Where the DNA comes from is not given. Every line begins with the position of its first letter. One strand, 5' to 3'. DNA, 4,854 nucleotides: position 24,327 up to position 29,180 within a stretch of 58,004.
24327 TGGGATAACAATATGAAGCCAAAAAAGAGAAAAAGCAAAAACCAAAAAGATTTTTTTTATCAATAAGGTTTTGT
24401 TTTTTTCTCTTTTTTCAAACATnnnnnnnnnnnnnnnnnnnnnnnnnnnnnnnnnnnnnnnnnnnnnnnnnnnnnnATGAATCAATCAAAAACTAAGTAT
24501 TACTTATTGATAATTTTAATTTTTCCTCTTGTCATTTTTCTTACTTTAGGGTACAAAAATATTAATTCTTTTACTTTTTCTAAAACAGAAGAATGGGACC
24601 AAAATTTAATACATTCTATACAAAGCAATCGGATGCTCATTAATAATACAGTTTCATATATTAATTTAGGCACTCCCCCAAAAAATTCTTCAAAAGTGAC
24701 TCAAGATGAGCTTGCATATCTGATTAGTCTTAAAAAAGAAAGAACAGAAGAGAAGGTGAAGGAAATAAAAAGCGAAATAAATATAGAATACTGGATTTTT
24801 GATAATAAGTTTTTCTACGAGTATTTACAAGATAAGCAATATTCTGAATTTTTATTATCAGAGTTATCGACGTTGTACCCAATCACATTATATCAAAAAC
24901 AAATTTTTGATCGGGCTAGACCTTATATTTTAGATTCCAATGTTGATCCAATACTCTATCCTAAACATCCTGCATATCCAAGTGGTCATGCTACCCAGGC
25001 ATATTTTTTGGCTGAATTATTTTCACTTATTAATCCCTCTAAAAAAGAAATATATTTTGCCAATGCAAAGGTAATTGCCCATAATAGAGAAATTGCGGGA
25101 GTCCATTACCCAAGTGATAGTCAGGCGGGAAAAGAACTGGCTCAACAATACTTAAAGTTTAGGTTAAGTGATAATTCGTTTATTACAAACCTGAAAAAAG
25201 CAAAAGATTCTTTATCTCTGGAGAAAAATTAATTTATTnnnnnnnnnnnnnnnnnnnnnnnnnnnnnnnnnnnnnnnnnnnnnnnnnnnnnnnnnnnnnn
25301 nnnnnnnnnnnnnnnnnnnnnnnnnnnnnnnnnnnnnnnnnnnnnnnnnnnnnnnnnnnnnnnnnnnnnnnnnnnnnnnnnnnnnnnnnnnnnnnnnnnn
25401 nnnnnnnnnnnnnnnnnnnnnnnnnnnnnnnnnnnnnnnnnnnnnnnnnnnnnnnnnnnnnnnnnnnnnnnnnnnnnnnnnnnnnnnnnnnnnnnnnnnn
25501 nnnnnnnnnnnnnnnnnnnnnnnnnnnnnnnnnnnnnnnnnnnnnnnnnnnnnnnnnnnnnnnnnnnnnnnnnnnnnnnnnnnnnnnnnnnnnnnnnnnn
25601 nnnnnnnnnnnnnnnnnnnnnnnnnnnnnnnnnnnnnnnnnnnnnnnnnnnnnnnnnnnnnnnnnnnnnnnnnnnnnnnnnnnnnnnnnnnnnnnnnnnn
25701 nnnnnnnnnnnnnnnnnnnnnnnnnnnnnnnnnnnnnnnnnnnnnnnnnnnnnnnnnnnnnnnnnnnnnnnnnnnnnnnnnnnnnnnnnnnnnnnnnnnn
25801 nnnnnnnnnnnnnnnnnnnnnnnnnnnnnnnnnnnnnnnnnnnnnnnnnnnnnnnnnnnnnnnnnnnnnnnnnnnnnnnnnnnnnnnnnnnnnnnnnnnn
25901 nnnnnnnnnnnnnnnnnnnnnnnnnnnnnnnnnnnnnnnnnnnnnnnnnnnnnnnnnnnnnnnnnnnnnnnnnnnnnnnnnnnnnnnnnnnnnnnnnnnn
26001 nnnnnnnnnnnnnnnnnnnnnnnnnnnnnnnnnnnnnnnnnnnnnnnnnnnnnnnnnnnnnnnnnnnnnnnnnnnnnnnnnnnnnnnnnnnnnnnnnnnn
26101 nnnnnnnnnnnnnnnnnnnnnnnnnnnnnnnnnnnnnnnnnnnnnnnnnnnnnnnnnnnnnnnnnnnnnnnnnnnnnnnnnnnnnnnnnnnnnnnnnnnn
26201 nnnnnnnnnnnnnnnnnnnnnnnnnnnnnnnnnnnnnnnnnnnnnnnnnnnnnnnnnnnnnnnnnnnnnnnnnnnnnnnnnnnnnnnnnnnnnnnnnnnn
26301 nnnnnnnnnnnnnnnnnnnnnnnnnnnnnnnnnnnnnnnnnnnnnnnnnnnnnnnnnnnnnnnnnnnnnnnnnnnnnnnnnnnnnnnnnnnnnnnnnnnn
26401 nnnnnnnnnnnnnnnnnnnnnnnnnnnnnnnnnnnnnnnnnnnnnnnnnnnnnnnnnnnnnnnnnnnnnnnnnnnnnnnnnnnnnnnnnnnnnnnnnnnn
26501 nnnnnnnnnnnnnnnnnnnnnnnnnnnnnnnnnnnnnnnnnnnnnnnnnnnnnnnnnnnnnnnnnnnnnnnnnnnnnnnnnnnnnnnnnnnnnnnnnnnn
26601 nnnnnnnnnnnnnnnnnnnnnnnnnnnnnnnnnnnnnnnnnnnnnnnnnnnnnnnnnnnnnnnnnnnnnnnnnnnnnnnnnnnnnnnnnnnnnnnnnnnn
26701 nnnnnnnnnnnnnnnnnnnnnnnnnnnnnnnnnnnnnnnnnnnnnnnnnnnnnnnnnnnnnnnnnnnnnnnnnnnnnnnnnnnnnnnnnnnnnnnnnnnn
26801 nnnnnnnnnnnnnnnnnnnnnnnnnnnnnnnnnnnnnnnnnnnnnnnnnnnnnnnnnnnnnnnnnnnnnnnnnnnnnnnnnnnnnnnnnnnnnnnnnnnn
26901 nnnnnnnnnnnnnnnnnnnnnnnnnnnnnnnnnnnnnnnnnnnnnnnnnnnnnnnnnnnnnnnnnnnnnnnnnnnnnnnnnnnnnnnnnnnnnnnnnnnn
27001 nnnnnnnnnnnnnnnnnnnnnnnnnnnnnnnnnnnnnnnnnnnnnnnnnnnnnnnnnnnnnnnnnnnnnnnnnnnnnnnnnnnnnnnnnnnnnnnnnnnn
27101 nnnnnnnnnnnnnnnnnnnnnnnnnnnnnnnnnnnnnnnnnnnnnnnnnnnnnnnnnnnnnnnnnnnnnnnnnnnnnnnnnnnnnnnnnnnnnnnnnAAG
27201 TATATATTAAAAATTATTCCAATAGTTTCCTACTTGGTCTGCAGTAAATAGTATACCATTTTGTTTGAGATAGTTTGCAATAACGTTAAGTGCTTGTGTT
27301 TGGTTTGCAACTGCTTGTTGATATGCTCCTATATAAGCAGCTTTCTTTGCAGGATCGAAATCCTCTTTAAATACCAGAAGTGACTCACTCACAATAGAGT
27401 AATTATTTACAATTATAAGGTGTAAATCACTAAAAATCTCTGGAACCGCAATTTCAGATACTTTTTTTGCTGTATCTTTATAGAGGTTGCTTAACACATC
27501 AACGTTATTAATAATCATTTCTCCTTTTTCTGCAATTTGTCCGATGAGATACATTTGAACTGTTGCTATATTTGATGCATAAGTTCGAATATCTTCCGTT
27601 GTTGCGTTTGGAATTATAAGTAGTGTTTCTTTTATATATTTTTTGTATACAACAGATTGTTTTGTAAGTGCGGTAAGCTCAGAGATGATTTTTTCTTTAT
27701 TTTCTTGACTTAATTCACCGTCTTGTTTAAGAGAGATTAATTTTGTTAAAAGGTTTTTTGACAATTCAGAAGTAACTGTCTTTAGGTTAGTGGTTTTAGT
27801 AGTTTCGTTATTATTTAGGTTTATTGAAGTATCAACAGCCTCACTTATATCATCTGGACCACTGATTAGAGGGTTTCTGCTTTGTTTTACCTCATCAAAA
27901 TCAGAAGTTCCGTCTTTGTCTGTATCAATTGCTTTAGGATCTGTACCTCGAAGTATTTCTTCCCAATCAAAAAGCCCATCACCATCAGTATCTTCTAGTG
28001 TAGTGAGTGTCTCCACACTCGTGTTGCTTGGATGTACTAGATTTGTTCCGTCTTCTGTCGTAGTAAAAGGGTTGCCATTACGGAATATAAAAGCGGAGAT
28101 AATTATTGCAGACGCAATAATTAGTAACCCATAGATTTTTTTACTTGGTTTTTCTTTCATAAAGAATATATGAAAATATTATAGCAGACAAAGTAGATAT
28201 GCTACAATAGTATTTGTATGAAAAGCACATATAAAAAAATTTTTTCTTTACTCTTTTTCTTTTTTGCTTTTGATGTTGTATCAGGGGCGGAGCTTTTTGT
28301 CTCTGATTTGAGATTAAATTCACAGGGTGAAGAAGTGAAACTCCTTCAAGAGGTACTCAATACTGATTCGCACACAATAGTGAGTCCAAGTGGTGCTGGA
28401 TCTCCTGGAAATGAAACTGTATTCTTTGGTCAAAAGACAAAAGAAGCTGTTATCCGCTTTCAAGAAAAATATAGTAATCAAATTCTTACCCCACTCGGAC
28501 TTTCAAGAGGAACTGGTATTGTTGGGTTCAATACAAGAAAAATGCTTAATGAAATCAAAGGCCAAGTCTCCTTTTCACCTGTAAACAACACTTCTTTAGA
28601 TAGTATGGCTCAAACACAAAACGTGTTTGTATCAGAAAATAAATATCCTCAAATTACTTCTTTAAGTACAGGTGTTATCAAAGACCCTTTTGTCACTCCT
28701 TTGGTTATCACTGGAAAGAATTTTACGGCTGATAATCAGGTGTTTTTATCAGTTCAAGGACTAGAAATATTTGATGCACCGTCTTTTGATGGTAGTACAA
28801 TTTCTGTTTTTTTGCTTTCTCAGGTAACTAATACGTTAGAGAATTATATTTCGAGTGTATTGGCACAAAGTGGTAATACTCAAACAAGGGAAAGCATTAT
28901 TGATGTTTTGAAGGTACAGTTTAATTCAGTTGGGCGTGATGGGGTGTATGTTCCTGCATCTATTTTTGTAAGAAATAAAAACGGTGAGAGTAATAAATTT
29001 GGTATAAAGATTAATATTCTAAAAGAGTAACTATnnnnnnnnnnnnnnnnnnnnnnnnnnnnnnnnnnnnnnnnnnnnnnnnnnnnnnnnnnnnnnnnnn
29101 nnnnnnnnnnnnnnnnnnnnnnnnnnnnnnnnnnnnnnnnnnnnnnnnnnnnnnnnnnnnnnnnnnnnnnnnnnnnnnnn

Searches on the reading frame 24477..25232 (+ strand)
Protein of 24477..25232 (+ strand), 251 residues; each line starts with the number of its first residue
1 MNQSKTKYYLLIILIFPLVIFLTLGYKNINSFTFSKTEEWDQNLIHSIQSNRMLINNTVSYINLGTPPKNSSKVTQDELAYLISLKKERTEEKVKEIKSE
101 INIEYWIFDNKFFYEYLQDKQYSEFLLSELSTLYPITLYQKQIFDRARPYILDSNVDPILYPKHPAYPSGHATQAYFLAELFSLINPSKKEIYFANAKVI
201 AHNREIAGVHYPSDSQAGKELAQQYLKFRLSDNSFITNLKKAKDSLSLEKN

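Call 8: search_protein_families(library=pfam, proteins=[window:24477-25232:+])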
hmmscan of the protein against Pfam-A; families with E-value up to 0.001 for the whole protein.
window:24477-25232:+ (251 aa): 1 family
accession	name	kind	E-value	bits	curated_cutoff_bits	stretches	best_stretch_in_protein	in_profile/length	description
PF01569.27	PAP2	-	8.6e-09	35.7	27.2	1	139-218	18-110/130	PAP2 superfamily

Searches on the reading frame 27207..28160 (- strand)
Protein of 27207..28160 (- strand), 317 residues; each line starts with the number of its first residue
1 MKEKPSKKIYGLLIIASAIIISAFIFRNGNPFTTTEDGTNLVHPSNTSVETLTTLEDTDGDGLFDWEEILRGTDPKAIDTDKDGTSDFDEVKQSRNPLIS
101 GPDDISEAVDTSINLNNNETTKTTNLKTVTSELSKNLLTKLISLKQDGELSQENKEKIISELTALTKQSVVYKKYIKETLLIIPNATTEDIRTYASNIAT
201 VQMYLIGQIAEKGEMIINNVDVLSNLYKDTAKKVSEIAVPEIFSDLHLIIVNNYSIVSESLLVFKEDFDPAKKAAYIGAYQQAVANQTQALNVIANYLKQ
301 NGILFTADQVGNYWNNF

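Call 12: search_protein_families(library=pfam, proteins=[window:27207-28160:-])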
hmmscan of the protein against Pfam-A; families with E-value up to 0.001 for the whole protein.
window:27207-28160:- (317 aa): 1 family
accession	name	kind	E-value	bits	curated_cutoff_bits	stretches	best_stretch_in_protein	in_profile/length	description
PF18884.5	TSP3_bac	-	0.00022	21.4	25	1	57-75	1-19/22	Bacterial TSP3 repeat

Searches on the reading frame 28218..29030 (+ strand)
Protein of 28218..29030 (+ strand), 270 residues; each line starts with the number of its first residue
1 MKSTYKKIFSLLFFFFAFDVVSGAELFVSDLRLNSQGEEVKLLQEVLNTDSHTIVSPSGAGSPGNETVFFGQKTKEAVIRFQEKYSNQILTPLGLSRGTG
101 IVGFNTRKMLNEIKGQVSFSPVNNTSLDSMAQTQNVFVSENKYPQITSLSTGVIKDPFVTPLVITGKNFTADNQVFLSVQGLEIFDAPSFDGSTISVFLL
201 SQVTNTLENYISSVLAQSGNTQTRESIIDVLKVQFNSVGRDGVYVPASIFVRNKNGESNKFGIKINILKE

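Call 8: search_protein_families(library=pfam, proteins=[window:28218-29030:+])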
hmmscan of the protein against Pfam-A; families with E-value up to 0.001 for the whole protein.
window:28218-29030:+ (270 aa): 1 family
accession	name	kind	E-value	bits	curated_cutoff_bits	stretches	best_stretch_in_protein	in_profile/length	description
PF01471.23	PG_binding_1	-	3.1e-06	27.7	23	1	36-109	1-56/57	Putative peptidoglycan binding domain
